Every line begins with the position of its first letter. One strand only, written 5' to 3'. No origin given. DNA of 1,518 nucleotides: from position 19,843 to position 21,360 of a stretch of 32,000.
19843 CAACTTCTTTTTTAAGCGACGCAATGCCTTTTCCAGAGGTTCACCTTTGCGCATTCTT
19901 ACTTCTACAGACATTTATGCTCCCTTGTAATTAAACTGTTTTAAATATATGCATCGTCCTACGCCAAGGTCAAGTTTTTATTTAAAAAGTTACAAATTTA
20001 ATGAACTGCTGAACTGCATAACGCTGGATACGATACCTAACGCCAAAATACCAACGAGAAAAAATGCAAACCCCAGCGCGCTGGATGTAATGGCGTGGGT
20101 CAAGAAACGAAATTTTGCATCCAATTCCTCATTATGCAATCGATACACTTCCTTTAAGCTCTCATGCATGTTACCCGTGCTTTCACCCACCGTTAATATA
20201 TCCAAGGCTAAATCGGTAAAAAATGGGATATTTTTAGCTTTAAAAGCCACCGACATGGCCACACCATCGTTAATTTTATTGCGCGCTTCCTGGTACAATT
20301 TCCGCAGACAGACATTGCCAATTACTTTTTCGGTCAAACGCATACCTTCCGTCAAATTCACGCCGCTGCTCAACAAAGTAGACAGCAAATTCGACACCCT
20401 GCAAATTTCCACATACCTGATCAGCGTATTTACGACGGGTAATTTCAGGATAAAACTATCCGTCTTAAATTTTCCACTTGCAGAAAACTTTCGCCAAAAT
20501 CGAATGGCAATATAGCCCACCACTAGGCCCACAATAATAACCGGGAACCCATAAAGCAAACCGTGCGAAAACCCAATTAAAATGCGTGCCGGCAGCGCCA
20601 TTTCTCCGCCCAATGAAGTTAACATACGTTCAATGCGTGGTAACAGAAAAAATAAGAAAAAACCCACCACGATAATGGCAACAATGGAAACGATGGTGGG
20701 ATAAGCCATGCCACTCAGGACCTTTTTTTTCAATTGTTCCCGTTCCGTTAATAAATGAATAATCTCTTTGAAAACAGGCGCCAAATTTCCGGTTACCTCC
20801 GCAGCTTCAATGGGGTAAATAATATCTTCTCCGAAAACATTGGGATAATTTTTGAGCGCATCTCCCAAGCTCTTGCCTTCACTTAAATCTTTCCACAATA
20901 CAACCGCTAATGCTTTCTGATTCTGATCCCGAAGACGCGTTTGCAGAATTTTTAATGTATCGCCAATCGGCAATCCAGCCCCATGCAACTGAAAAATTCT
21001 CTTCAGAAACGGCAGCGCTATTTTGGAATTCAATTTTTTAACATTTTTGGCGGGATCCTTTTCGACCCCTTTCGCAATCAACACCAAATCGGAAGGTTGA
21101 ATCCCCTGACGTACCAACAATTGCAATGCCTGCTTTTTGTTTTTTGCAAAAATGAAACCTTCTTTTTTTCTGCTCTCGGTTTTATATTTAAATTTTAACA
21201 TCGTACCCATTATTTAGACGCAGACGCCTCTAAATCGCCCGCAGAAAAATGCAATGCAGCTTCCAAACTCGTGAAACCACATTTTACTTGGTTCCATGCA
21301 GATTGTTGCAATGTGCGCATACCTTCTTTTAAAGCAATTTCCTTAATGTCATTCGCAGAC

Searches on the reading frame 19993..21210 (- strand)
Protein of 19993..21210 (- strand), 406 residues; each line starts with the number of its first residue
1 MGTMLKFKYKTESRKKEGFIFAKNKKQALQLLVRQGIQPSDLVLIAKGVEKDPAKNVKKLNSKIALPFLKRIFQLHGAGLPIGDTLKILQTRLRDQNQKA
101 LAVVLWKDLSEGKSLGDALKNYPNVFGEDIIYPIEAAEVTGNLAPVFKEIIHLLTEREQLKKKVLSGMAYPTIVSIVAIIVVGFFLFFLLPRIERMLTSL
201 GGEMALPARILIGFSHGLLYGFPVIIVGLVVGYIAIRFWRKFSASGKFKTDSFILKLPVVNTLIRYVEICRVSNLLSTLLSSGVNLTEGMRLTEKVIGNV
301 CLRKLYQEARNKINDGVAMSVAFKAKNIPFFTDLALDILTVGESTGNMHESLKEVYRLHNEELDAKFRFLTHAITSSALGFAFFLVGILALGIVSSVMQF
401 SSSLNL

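Call 53: search_protein_families(library=pfam, proteins=[window:19993-21210:-], max_evalue=0.001)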
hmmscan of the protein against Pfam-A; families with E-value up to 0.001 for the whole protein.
window:19993-21210:- (406 aa): 1 family
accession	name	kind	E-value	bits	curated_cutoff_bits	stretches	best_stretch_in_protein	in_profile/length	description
PF00482.28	T2SSF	-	1e-39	135.8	25.2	2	68-191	1-125/125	Type II secretion system (T2SS), protein F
